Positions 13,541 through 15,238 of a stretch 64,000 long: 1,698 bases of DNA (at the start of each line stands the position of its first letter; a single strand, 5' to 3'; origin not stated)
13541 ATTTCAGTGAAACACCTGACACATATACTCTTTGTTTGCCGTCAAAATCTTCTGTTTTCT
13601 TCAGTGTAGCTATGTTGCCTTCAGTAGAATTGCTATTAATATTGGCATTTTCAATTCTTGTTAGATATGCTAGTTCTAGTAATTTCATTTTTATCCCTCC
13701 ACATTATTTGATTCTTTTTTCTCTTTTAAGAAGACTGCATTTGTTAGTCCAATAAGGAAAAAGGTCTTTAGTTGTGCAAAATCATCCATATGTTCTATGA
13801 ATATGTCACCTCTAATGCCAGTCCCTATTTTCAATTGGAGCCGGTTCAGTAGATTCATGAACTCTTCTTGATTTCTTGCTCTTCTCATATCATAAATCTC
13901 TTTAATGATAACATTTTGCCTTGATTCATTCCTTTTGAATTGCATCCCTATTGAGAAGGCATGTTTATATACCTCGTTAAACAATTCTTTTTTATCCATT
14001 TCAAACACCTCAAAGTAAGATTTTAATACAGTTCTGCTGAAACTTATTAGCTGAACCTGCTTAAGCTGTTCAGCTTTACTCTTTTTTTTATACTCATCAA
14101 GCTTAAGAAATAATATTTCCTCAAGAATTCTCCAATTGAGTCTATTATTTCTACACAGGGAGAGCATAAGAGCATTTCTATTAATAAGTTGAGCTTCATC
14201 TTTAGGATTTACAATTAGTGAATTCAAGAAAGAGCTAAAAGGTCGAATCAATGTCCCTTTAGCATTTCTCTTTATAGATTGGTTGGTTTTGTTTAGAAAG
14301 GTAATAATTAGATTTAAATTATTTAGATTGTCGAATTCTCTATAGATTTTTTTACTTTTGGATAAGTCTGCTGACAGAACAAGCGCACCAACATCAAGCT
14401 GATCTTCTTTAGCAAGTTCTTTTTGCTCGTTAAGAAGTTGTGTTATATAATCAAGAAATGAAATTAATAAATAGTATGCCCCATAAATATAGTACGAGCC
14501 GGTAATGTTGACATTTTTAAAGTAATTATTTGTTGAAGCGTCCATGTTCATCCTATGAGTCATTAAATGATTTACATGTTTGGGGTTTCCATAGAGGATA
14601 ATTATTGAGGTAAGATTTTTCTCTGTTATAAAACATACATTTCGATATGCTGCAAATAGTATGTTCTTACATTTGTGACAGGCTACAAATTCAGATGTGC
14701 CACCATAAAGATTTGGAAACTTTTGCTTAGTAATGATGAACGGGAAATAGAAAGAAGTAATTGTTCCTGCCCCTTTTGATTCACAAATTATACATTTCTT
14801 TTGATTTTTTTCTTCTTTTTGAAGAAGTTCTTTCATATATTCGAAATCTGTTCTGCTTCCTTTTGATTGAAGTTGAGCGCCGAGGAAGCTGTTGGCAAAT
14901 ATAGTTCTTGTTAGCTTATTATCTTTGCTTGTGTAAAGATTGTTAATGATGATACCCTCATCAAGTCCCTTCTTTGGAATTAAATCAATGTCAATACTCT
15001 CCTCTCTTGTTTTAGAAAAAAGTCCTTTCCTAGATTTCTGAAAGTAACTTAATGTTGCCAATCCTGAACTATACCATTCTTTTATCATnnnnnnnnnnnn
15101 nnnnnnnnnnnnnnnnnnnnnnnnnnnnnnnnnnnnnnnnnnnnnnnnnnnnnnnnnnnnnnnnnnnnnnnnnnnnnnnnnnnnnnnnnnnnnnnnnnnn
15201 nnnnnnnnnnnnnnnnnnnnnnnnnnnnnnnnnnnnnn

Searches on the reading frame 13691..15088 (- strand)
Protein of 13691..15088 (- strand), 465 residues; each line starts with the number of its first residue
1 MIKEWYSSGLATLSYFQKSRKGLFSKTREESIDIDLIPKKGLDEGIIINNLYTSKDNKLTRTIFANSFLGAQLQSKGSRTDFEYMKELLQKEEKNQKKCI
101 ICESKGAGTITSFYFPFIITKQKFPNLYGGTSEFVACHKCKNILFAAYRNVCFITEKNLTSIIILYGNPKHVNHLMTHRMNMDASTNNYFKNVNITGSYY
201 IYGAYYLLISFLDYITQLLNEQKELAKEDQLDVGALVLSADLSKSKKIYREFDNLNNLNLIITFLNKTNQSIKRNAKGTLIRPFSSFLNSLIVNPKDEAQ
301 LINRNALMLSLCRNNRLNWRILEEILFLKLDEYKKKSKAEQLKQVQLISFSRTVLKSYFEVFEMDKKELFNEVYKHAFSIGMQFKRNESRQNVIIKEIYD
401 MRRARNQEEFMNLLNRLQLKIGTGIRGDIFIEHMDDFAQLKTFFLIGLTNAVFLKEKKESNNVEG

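Call 4: search_protein_families(library=pfam, proteins=[window:13691-15088:-], max_evalue=0.01)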
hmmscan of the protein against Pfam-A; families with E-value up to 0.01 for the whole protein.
window:13691-15088:- (465 aa): 0 families

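Call 5: search_protein_families(library=ncbifam, proteins=[window:13691-15088:-], max_evalue=0.01)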
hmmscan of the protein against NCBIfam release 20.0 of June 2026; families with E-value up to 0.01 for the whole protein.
window:13691-15088:- (465 aa): 0 families

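Call 6: search_protein_families(library=padloc, proteins=[window:13691-15088:-], max_evalue=0.1)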
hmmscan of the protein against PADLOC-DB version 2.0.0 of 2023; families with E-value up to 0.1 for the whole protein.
window:13691-15088:- (465 aa): 2 families
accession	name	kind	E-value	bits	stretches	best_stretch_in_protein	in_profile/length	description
PDLC01582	Cas8b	-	1.9e-16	58.3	1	86-462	74-399/401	CAS-I-B; effector_LS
PDLC01396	Cas8b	-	1.3e-05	22.9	1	344-456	175-284/285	CAS-I-B; effector_LS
